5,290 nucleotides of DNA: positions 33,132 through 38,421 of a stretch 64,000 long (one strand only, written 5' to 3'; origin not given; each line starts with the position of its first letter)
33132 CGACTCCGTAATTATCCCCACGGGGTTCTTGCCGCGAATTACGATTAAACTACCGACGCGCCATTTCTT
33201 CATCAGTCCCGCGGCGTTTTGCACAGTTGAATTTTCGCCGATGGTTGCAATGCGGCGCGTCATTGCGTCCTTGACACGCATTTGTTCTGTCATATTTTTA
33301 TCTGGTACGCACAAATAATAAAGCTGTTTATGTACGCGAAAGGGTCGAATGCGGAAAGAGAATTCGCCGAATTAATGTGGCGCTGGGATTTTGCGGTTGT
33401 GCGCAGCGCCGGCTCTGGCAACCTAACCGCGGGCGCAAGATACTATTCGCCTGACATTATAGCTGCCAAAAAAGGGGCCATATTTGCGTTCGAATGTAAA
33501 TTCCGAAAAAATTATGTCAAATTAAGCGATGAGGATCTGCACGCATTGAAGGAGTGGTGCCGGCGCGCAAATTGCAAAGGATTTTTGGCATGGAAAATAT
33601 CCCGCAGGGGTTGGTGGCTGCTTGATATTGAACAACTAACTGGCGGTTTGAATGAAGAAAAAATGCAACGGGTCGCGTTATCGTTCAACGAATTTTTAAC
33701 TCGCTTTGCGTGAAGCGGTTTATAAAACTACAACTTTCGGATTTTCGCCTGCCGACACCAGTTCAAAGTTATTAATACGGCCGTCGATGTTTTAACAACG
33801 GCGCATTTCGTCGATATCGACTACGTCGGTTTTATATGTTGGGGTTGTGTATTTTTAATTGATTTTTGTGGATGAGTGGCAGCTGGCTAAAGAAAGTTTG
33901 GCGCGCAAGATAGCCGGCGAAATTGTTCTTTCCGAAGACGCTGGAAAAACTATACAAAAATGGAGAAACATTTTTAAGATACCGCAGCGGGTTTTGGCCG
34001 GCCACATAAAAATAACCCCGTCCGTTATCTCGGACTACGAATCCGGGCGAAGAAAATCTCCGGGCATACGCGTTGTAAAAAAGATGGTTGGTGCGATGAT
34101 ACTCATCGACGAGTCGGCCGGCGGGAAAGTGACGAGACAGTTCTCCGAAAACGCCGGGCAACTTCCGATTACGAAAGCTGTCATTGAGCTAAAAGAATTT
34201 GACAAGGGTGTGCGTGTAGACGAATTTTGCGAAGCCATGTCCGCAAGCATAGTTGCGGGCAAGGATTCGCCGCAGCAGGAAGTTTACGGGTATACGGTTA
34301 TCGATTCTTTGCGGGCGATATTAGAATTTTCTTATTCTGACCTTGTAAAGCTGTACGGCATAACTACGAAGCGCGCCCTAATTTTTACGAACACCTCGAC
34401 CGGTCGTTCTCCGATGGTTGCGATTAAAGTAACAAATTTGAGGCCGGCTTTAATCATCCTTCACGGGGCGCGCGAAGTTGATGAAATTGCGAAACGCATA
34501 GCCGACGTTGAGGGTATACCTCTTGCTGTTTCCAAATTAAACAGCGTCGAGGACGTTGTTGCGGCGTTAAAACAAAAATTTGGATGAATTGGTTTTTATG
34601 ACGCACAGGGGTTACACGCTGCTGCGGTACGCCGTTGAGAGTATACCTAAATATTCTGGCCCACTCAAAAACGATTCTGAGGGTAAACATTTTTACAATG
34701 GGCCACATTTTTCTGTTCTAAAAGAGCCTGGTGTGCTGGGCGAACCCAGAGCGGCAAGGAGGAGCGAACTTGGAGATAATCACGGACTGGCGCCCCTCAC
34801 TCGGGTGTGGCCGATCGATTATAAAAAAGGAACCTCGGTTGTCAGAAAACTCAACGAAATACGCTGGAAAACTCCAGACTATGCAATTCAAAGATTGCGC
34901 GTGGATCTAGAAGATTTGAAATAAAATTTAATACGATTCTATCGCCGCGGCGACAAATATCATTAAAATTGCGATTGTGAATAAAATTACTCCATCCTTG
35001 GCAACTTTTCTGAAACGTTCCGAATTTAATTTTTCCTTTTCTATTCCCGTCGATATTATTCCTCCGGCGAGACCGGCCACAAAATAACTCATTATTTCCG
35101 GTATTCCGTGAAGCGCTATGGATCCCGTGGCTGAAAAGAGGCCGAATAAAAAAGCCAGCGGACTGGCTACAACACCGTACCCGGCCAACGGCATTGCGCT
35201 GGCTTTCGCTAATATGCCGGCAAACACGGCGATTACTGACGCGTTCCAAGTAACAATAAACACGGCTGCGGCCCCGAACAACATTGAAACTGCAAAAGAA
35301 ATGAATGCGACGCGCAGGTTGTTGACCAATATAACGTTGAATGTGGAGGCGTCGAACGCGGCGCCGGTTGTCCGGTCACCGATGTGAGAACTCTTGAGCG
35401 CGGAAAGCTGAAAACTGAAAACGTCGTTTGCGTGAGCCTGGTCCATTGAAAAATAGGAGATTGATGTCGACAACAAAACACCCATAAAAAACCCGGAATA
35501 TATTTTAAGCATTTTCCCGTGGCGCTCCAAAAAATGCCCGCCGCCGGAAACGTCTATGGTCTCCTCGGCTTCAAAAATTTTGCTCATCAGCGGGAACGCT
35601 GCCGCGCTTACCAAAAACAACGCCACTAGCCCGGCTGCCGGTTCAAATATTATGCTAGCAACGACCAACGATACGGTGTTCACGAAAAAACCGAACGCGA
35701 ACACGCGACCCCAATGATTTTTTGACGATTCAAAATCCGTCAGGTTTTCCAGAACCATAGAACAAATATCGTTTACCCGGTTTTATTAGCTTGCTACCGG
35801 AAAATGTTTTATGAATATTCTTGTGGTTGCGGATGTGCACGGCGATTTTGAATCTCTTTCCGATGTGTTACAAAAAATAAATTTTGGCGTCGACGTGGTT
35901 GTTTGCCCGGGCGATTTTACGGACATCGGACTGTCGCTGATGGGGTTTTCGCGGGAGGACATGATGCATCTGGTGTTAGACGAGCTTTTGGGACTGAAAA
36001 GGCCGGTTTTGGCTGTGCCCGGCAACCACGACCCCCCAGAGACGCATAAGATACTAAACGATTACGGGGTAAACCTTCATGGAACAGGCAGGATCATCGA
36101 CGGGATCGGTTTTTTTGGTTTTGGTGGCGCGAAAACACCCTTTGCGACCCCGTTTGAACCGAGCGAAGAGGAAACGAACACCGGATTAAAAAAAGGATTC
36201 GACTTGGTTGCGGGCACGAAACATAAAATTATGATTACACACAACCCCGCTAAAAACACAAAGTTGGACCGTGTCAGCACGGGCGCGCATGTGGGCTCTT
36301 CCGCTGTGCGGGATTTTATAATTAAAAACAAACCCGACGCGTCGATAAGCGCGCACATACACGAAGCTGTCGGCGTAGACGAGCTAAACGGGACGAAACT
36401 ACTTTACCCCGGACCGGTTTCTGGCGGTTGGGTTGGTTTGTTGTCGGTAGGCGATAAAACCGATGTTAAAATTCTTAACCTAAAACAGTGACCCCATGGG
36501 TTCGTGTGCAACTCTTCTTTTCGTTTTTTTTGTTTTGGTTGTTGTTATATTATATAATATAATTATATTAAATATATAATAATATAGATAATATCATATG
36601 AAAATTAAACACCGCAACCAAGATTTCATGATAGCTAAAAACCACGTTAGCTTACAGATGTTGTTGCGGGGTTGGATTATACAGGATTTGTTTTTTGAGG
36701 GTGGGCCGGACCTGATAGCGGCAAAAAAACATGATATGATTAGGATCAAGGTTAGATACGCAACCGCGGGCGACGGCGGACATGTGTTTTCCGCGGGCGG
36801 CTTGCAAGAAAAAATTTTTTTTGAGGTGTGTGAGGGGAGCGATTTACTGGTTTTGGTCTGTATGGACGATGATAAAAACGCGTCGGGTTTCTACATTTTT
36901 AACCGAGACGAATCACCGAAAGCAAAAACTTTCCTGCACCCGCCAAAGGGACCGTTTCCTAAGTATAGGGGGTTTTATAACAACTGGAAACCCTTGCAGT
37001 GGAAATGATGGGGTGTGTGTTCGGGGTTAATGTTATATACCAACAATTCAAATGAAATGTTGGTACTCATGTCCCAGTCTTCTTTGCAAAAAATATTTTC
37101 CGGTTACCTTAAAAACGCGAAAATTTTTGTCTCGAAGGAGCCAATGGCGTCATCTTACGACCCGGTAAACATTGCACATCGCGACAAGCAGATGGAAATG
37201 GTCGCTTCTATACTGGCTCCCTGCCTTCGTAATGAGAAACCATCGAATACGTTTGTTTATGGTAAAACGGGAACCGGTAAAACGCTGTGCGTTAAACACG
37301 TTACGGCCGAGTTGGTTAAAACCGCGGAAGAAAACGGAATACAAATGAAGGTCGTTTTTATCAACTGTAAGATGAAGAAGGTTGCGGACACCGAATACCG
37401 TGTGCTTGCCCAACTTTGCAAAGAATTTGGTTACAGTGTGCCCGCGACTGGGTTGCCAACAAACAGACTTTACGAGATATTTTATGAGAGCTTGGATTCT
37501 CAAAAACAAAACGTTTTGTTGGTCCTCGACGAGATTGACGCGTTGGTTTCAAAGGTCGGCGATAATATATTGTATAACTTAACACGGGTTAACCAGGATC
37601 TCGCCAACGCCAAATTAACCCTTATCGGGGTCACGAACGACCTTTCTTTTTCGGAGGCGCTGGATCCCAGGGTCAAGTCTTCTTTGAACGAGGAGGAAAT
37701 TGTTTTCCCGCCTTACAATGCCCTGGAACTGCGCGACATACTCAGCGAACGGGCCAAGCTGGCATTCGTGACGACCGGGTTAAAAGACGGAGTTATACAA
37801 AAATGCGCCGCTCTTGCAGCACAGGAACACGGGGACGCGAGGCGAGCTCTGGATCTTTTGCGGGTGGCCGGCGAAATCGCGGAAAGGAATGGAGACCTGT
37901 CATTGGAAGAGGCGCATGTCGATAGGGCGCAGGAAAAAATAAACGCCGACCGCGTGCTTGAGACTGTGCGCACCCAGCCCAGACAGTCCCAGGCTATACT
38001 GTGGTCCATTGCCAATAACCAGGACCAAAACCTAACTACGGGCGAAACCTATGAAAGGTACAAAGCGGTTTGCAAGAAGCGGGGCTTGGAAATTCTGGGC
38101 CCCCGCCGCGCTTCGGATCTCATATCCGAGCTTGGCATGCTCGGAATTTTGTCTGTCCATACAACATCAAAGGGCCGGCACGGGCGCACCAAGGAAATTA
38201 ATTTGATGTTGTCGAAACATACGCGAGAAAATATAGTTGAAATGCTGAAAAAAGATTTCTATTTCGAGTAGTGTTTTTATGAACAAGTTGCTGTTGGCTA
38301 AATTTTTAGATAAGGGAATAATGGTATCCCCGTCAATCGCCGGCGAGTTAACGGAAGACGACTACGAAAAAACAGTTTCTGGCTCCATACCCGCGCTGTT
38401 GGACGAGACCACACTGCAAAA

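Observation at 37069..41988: cdc6 / degenerate DP1-like subunit / PolB with an added C-terminal zinc ribbon: a eukaryote-style PolB plus B-subunit module where archaea usually place PolD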

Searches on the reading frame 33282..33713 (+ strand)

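Call 40: search_protein_families(library=pfam, proteins=[window:33282-33713:+], max_evalue=0.001)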
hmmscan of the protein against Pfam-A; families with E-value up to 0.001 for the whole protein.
window:33282-33713:+ (143 aa): 2 families
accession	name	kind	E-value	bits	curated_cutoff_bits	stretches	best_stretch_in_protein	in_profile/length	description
PF01870.24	Hjc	-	3.9e-21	75.2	21.1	1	24-117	2-92/93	Archaeal holliday junction resolvase (hjc)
PF24608.2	PDDEXK_15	-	5.4e-06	26.8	27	1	19-78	4-66/164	Phage putative PDDEXK endonuclease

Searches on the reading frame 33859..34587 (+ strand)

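Call 40: search_protein_families(library=pfam, proteins=[window:33859-34587:+], max_evalue=0.001)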
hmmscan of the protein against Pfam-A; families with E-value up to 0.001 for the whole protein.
window:33859-34587:+ (242 aa): 2 families
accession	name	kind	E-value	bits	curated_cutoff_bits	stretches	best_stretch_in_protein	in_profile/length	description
PF01381.28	HTH_3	-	1.4e-05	25.5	23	1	32-77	1-45/55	Helix-turn-helix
PF12844.13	HTH_19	-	0.00018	21.7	30.2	1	29-75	1-46/64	Helix-turn-helix domain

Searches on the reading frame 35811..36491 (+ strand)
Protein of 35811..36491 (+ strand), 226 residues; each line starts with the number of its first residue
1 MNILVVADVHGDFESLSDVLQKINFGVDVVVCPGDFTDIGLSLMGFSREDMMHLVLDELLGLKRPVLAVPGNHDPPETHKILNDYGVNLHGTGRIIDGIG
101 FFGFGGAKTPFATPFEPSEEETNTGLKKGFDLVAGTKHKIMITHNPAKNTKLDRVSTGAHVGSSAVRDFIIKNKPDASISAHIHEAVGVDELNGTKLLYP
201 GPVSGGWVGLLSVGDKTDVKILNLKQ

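Call 40: search_protein_families(library=pfam, proteins=[window:35811-36491:+], max_evalue=0.001)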
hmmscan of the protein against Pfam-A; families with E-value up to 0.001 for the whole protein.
window:35811-36491:+ (226 aa): 3 families
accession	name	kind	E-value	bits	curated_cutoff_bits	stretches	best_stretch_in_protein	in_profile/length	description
PF00149.33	Metallophos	-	5.3e-19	69.8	21.5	1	1-185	1-190/191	Calcineurin-like phosphoesterase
PF12850.12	Metallophos_2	-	4e-12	46.8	27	1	1-205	1-137/154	Calcineurin-like phosphoesterase superfamily domain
PF14582.11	Metallophos_3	-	5.4e-05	23.1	28.2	0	55-213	81-249/259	Metallophosphoesterase, calcineurin superfamily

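Call 67: search_solved_structures(query=window:35811-36491:+, max_evalue=0.001)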
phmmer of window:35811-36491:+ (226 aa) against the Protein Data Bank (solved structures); distinct sequences matched with E-value up to 0.001: 0.

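Call 77: search_solved_structures(query=A5, max_evalue=0.1)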
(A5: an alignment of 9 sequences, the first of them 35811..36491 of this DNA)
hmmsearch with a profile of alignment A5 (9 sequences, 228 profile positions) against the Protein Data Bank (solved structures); distinct sequences matched with E-value up to 0.1: 12.
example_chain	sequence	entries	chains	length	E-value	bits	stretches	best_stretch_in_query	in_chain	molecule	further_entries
2yvt_A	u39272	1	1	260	1.6e-08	37.5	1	98-221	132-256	Hypothetical protein aq_1956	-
7dog_A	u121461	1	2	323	0.00033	23.4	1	17-147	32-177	Nuclease SbcCD subunit D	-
2kkn_A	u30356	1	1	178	0.0028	20.4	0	172-223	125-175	Uncharacterized protein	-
2ahd_A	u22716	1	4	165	0.0078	18.9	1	1-49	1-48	Phosphodiesterase MJ0936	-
1s3l_A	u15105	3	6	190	0.012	18.3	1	1-49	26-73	Hypothetical protein MJ0936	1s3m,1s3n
4o24_A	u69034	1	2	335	0.015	18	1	15-85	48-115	Exonuclease, putative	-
2q8u_A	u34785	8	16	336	0.015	18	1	15-85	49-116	Exonuclease, putative | Nuclease SbcCD subunit D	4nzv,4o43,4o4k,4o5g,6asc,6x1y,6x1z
3qg5_C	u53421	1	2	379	0.016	17.9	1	15-85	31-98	Mre11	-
4lty_C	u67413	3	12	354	0.052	16.2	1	19-80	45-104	Exonuclease subunit SbcD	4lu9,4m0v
1su1_A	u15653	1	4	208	0.058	16.1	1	1-83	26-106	Hypothetical protein yfcE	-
6s6v_A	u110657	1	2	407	0.066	15.9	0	19-80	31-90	Nuclease SbcCD subunit D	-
3thn_A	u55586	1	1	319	0.093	15.4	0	15-85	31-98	Exonuclease, putative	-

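Call 78: search_protein_families(library=ncbifam, proteins=[window:35811-36491:+], max_evalue=0.01)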
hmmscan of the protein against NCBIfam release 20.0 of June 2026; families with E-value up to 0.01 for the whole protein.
window:35811-36491:+ (226 aa): 1 family
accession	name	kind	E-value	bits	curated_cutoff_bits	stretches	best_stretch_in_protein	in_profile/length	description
TIGR00040.1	yfcE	subfamily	5.4e-06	26.6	56.25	1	1-75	1-63/158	YfcE family phosphodiesterase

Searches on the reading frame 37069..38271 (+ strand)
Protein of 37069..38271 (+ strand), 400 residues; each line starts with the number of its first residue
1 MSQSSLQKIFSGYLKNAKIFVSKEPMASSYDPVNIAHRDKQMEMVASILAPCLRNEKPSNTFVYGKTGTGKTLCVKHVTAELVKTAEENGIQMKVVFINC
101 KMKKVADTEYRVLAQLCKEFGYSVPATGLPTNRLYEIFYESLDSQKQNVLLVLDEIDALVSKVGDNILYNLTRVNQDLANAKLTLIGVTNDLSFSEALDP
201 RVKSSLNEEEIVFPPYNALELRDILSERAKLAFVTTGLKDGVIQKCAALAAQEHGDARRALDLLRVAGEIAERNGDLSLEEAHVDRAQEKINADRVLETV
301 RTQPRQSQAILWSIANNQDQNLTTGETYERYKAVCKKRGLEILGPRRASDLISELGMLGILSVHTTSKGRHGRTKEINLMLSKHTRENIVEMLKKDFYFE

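Call 3: search_protein_families(library=pfam, proteins=[window:37069-38271:+], max_evalue=1)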
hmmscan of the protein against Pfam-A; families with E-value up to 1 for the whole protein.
window:37069-38271:+ (400 aa): 34 families (the best 25 are shown)
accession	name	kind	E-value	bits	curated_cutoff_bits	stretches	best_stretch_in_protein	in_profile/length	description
PF22703.2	Cdc6_lid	-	4.5e-25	87.8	27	1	222-289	1-68/68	Cdc6 AAA+ ATPase-type lid domain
PF09079.17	Cdc6_C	-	2.3e-23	82.4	25.1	1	298-383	1-90/96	CDC6, C terminal winged helix domain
PF13401.12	AAA_22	-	6.4e-14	52.8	27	1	58-189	5-124/130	AAA domain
PF13191.12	AAA_16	-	1.3e-09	39.3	32.6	1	37-175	4-159/167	AAA ATPase domain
PF00004.35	AAA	-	1.7e-09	38.7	21.2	1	63-203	3-119/131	ATPase family associated with various cellular activities (AAA)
PF05729.18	NACHT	-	4.5e-06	27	26.7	1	61-165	3-99/167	NACHT domain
PF05621.17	TniB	-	9.9e-06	25.5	22.4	1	53-160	30-132/189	Bacterial TniB protein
PF22606.2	Cdc6-ORC-like_ATPase_lid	-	2.3e-05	24.7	27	1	216-272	1-57/60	Cdc6/ORC-like, ATPase lid domain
PF00270.35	DEAD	-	2.9e-05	24.3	26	1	47-175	10-146/167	DEAD/DEAH box helicase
PF25199.1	nSTAND_NTPase5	-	3e-05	24.3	34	1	36-87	20-70/145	Novel STAND NTPase 5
PF04851.21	ResIII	-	0.00026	21.4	22.5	1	35-98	2-59/164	Type III restriction enzyme, res subunit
PF01637.24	ATPase_2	-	0.00034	20.9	33.2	1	52-177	14-141/225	ATPase domain predominantly from Archaea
PF24883.2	NPHP3_N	-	0.0023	18.6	24.8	1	57-147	21-103/164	Nephrocystin 3, N-terminal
PF05673.19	DUF815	-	0.0029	17.2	23.8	1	34-86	29-81/249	Protein of unknown function (DUF815)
PF13245.12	AAA_19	-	0.0033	18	25.1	1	59-169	12-112/134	AAA domain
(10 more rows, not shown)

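Call 4: search_protein_families(library=ncbifam, proteins=[window:37069-38271:+], max_evalue=1)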
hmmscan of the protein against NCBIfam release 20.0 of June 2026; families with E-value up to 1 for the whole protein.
window:37069-38271:+ (400 aa): 17 families
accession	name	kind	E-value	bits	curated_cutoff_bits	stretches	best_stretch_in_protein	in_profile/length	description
NF001625.0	PRK00411.1-3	equivalog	2.3e-148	494.4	501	1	3-389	4-392/415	ORC1-type DNA replication protein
TIGR02928.1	TIGR02928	subfamily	5.9e-124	413.6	181.3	1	19-379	1-366/366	orc1/cdc6 family replication initiation protein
NF001624.0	PRK00411.1-2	subfamily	6.2e-68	229.4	354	1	18-385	12-367/374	ORC1-type DNA replication protein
NF001623.0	PRK00411.1-1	equivalog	8.9e-56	189.4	311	1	5-384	3-392/411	ORC1-type DNA replication protein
NF001626.0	PRK00411.1-5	equivalog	1.3e-44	152.6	417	1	24-383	21-367/374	ORC1-type DNA replication protein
TIGR03689.1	pup_AAA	equivalog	0.001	17.9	504.75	1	58-102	216-259/512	proteasome ATPase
TIGR03420.1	DnaA_homol_Hda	equivalog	0.0027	17.3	194.8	0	44-89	25-65/226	DnaA regulatory inactivator Hda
NF011953.0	PRK15424.1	equivalog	0.0081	14.8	703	1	23-101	209-287/538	propionate catabolism operon regulatory protein PrpR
NF047389.1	ATPase_Sll1717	subfamily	0.0089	15.2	75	0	57-93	28-56/454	P-loop ATPase, Sll1717 family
NF042959.1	IteA_antiphage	equivalog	0.012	14.8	510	1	58-82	125-149/367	anti-phage ATPase IteA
NF009067.0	PRK12402.1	equivalog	0.018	14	317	1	45-104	23-85/340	replication factor C small subunit 2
NF006505.0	PRK08939.1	equivalog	0.024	13.9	228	1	36-85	134-183/306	primosomal protein DnaI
TIGR01618.1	phage_P_loop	hypoth_equivalog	0.028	14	138.75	1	56-79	11-33/220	phage nucleotide-binding protein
NF003301.0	PRK04301.1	equivalog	0.037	13.2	259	1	59-101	102-144/316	DNA repair and recombination protein RadA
NF006799.0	PRK09302.1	equivalog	0.039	12.5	408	1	60-93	33-66/515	circadian clock protein KaiC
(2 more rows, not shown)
